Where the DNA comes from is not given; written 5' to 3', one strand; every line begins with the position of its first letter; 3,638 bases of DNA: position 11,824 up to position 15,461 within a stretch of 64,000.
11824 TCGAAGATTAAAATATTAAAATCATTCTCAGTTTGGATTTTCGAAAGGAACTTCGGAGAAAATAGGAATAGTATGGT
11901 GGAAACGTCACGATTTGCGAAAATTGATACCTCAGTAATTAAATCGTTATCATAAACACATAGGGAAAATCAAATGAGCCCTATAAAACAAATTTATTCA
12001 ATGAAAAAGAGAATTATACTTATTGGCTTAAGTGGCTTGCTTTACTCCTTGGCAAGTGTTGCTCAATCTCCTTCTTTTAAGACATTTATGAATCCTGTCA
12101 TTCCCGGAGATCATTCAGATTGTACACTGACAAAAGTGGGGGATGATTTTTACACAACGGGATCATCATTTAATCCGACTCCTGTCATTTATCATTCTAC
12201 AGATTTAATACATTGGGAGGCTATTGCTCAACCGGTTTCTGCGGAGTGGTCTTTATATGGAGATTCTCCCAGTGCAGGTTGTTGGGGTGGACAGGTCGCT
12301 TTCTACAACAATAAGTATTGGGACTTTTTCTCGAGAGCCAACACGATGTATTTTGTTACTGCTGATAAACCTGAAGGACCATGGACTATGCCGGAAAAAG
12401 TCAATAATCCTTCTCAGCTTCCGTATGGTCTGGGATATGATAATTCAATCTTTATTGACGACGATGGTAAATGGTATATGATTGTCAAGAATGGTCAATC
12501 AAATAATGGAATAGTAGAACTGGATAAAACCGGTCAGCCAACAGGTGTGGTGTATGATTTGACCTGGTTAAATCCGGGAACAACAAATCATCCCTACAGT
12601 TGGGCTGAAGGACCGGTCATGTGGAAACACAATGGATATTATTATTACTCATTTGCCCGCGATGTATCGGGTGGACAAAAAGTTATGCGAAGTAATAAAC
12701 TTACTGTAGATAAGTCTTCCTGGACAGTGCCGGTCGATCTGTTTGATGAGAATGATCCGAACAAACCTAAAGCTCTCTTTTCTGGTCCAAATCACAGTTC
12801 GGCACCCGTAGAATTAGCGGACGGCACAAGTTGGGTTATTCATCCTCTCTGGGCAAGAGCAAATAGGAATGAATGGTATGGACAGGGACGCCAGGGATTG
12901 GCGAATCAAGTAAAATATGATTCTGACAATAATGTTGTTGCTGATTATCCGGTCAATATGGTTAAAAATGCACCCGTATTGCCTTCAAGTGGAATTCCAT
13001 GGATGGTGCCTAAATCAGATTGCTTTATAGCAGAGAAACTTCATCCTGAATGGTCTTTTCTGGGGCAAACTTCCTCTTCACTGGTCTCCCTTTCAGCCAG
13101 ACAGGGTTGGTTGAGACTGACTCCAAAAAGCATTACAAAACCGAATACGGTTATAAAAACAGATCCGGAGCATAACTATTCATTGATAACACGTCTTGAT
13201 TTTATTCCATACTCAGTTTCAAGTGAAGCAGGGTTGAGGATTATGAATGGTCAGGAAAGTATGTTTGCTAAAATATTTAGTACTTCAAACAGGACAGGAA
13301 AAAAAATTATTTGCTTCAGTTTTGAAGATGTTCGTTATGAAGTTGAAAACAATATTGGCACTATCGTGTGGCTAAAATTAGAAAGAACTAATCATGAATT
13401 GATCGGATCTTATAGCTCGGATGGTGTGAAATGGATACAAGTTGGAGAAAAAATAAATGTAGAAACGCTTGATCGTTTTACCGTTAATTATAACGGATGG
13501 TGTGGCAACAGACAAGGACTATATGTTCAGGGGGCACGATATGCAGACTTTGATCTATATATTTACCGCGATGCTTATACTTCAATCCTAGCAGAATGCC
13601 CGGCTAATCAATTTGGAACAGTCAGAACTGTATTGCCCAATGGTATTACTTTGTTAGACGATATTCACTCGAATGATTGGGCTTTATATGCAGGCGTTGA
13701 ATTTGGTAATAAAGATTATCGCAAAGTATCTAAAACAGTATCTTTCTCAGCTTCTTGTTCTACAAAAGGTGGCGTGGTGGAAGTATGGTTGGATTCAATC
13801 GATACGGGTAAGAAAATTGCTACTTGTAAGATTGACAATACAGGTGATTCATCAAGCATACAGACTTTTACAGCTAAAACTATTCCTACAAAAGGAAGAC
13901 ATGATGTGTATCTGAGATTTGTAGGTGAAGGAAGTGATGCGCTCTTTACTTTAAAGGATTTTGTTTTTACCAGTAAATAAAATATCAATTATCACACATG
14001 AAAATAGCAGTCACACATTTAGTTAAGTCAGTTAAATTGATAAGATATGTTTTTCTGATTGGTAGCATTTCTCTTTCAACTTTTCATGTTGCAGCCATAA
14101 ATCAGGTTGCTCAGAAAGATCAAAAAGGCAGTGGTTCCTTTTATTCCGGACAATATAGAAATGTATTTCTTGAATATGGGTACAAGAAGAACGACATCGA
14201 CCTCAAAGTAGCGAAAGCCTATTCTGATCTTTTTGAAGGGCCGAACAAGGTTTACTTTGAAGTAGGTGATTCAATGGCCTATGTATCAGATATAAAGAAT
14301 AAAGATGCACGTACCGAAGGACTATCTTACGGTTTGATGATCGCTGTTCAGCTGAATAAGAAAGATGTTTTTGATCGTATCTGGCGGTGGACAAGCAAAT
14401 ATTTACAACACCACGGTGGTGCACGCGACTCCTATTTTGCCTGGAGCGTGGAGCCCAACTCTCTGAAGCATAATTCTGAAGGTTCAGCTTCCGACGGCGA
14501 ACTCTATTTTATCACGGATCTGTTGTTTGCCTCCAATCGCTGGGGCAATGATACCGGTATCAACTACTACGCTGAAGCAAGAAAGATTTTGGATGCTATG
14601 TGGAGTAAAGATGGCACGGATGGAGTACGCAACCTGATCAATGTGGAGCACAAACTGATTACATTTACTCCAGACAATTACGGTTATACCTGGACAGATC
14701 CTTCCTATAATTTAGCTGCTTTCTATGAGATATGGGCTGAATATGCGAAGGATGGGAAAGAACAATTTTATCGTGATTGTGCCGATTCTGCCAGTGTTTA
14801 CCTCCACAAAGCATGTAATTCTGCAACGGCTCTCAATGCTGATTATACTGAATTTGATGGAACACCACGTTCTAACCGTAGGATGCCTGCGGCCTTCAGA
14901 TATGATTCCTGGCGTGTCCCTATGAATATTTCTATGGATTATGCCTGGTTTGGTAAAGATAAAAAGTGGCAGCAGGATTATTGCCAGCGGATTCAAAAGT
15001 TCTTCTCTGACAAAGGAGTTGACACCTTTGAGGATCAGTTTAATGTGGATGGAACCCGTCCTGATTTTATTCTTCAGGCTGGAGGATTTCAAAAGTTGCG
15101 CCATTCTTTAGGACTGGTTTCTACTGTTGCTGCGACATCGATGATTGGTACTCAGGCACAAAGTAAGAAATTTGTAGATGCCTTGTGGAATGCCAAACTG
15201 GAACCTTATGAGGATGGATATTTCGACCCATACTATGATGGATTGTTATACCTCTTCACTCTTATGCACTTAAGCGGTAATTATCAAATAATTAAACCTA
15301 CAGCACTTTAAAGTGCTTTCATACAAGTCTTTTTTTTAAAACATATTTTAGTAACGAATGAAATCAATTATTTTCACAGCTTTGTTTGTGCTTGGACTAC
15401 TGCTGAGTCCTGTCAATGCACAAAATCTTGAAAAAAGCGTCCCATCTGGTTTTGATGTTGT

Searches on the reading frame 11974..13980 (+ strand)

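Call 45: search_protein_families(library=pfam, proteins=[window:11974-13980:+], max_evalue=0.0001)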
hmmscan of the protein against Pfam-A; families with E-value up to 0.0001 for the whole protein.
window:11974-13980:+ (668 aa): 3 families
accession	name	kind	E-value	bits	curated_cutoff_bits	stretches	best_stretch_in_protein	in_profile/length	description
PF04616.20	Glyco_hydro_43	-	3.7e-38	132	32.2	1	39-319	2-286/288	Glycosyl hydrolases family 43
PF17851.8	GH43_C2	-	1.3e-22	81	22.7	1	348-531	1-202/203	Beta xylosidase C-terminal Concanavalin A-like domain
PF03422.21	CBM_6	-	5.8e-14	52.9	28.9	1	564-666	28-124/125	Carbohydrate binding module (family 6)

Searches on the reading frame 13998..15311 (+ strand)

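Call 45: search_protein_families(library=pfam, proteins=[window:13998-15311:+], max_evalue=0.0001)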
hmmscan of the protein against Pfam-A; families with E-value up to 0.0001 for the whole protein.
window:13998-15311:+ (437 aa): 1 family
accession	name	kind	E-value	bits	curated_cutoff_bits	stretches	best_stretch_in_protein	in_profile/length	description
PF01270.23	Glyco_hydro_8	-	1.5e-23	83.8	24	1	100-337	48-269/341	Glycosyl hydrolases family 8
